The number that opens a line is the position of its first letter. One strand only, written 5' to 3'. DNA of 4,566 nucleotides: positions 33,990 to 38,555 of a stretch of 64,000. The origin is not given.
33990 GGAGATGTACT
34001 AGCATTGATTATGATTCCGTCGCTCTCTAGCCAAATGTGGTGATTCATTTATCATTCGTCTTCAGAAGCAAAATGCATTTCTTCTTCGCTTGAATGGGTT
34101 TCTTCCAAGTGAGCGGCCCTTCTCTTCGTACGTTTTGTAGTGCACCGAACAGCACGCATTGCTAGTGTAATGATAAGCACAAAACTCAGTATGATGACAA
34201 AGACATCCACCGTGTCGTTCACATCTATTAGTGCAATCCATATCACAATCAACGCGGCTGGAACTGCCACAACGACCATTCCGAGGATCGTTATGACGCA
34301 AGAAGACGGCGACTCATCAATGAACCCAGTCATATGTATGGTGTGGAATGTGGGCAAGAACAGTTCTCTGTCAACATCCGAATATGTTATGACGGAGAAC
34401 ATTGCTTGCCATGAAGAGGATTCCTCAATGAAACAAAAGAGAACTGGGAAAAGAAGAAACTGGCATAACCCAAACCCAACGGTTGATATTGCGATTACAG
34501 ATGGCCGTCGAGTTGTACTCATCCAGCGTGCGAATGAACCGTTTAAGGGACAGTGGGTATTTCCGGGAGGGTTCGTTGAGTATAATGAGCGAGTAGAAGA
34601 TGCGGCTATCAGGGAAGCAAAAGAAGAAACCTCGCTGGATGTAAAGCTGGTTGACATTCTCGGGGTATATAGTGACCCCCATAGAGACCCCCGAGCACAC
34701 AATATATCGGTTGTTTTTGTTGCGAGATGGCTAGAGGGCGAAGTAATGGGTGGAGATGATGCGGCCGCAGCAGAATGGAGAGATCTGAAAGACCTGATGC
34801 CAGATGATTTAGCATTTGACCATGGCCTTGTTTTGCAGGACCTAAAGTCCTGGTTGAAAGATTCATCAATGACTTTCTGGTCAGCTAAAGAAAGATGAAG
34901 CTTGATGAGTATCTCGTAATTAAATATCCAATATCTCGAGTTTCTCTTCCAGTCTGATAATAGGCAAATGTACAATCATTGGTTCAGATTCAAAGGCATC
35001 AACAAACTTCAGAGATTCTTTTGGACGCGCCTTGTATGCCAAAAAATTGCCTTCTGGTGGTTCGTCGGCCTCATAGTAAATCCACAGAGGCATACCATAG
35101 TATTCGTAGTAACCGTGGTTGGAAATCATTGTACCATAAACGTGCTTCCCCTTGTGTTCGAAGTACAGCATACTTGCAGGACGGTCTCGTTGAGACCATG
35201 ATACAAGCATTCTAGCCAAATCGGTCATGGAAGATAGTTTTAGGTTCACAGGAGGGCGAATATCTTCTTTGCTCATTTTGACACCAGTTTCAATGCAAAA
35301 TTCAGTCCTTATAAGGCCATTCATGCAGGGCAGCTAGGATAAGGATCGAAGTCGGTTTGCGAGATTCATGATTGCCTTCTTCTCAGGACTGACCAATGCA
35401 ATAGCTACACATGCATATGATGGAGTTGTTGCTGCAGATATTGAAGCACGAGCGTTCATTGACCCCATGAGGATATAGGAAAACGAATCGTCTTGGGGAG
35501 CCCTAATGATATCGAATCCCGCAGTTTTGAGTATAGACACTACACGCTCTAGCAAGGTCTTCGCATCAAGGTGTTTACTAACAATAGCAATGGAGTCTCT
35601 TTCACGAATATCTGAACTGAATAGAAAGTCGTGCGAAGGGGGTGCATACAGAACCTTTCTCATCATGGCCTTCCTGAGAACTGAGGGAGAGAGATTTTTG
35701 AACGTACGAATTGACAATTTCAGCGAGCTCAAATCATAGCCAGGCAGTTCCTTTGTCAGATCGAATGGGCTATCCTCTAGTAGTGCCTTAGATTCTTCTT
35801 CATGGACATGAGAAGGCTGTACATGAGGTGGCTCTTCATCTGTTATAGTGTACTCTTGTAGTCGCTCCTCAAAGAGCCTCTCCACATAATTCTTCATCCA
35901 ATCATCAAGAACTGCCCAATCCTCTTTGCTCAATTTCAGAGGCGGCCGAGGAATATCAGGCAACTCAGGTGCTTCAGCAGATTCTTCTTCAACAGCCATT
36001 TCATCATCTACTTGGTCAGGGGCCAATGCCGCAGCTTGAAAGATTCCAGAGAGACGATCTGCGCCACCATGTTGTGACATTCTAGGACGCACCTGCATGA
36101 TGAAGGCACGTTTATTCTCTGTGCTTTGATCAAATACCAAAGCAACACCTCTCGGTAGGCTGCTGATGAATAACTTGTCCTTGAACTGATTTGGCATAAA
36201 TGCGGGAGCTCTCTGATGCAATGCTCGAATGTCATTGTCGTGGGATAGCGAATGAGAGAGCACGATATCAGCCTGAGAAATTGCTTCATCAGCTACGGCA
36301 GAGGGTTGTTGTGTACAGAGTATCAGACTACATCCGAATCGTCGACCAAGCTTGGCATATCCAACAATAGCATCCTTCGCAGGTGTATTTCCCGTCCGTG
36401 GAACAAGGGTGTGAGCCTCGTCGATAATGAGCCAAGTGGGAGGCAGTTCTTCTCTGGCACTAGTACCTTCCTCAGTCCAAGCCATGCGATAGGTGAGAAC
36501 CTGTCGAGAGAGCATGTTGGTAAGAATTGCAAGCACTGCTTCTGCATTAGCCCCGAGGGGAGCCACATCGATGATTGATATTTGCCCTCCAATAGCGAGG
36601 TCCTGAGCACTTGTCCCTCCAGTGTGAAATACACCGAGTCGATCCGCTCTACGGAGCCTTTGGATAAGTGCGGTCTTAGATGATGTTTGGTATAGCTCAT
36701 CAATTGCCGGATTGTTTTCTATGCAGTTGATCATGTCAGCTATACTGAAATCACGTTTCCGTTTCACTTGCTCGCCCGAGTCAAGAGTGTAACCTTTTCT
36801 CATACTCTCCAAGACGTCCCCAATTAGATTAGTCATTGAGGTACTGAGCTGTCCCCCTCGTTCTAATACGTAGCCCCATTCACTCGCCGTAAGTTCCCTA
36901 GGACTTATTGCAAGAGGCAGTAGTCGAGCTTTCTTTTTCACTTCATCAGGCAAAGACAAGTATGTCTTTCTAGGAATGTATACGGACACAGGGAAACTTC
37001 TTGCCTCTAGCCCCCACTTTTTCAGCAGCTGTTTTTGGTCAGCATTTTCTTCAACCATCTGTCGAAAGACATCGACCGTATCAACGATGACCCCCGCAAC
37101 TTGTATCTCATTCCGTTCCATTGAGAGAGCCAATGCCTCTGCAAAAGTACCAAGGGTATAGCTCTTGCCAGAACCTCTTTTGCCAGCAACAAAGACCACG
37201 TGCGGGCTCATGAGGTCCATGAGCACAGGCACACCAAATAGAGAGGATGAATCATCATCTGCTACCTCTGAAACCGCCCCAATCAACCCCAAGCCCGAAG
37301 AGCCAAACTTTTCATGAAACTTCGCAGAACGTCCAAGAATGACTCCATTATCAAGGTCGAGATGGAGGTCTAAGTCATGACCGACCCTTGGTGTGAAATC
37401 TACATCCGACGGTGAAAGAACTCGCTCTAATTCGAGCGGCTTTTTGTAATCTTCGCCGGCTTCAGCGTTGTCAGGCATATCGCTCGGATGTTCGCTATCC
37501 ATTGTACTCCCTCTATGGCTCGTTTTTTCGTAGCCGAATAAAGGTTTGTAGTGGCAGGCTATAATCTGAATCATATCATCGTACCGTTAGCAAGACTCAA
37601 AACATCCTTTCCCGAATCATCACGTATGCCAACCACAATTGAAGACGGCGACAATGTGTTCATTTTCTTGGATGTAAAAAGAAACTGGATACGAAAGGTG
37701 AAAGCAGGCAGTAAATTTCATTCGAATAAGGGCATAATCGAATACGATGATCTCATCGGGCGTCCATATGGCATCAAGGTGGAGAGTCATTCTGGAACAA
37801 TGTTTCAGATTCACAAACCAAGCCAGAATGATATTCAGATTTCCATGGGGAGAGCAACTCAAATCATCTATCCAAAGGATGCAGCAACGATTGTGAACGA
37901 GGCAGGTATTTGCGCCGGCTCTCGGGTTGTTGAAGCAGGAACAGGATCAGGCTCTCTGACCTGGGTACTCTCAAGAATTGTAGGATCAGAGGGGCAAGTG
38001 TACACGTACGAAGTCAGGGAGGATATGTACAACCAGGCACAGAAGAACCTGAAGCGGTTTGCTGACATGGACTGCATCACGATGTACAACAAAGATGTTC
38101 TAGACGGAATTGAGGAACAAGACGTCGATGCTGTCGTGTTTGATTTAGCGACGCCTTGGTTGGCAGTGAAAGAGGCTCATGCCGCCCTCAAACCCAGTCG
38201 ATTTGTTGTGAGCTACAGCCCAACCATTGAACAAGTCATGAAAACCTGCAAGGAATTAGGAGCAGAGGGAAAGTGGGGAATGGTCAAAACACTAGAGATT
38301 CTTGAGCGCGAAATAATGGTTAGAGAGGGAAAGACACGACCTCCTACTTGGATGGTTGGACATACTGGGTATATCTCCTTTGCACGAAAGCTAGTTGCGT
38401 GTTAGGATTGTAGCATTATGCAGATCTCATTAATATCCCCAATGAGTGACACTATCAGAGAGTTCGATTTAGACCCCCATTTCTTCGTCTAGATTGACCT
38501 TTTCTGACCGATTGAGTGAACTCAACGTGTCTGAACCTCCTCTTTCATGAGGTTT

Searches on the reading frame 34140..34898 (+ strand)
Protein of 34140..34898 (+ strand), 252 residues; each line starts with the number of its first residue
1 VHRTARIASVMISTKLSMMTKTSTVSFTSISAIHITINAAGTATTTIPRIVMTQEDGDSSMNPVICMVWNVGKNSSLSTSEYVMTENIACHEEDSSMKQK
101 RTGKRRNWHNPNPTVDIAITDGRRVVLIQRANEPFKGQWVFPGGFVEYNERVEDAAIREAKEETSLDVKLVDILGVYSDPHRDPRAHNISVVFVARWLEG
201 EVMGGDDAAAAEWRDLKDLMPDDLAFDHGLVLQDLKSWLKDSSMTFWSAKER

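Call 22: search_protein_families(library=pfam, proteins=[window:34140-34898:+], max_evalue=0.001)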
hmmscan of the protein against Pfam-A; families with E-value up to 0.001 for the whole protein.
window:34140-34898:+ (252 aa): 1 family
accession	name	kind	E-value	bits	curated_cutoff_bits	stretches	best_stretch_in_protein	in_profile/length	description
PF00293.34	NUDIX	-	1.3e-27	96.8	21.1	1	112-234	3-133/134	NUDIX domain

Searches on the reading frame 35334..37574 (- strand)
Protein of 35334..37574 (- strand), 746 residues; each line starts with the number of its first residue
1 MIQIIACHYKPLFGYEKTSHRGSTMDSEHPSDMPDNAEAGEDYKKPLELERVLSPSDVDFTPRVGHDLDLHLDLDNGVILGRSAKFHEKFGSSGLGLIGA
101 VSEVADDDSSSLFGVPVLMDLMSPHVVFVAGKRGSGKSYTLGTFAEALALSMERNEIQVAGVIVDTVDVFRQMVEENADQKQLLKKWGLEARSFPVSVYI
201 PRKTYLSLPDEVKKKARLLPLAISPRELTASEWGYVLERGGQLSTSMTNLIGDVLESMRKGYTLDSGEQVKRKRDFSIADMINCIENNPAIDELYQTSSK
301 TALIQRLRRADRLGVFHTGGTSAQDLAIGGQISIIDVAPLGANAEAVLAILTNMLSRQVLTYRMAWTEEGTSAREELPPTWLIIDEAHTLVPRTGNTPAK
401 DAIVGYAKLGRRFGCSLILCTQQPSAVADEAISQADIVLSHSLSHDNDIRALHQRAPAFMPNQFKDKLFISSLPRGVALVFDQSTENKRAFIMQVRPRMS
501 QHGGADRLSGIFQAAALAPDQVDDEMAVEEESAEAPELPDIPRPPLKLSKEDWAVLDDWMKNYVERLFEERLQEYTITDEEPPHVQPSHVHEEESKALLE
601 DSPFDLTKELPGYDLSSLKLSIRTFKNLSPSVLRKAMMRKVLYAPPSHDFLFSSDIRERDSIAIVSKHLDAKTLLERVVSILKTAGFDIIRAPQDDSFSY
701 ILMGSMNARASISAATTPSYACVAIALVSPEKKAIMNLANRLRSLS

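Call 22: search_protein_families(library=pfam, proteins=[window:35334-37574:-], max_evalue=0.001)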
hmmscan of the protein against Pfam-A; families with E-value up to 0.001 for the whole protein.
window:35334-37574:- (746 aa): 4 families
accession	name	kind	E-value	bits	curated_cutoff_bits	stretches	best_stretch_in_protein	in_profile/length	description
PF01935.23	DUF87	-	4.9e-06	27.3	23.2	1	115-357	12-218/220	Helicase HerA, central domain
PF13191.12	AAA_16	-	0.00038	21.4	32.6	0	123-179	23-88/167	AAA ATPase domain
PF05872.18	HerA_C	-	0.0006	19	22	0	378-481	257-362/502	Helicase HerA-like C-terminal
PF05127.21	NAT10_TcmA_helicase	-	0.00096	19.5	22.7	0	129-185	2-57/176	RNA cytidine acetyltransferase NAT10/TcmA, helicase domain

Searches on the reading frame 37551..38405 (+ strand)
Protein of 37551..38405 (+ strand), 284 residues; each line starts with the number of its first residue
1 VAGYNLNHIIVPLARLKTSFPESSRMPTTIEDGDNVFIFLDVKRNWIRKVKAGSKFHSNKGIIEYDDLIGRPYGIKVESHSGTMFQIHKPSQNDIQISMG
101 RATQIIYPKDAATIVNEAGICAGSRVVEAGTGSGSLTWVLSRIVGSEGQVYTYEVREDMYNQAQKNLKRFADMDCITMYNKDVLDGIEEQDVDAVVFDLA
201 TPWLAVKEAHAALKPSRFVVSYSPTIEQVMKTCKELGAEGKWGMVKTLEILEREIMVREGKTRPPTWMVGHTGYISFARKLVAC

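Call 54: search_protein_families(library=pfam, proteins=[window:37551-38405:+], max_evalue=0.0001)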
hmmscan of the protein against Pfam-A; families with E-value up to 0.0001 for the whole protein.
window:37551-38405:+ (284 aa): 6 families
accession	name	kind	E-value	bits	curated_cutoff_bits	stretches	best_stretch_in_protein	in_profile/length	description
PF08704.16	GCD14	-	5.3e-39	134.8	26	1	99-260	17-182/247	tRNA methyltransferase complex GCD14 subunit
PF01135.25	PCMT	-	2.8e-10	40.8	20.3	1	92-190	43-140/210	Protein-L-isoaspartate(D-aspartate) O-methyltransferase (PCMT)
PF13847.12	Methyltransf_31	-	6.7e-07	29.5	27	1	123-236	4-129/145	Methyltransferase domain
PF13649.12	Methyltransf_25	-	5e-06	27.6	27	1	126-215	1-95/97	Methyltransferase domain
PF14801.12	TrmI-like_N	-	6.4e-06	26.5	24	1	46-75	19-48/50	TrmI-like N-terminal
PF00398.26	RrnaAD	-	3.8e-05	23.3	24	1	111-185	19-87/263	Ribosomal RNA adenine dimethylase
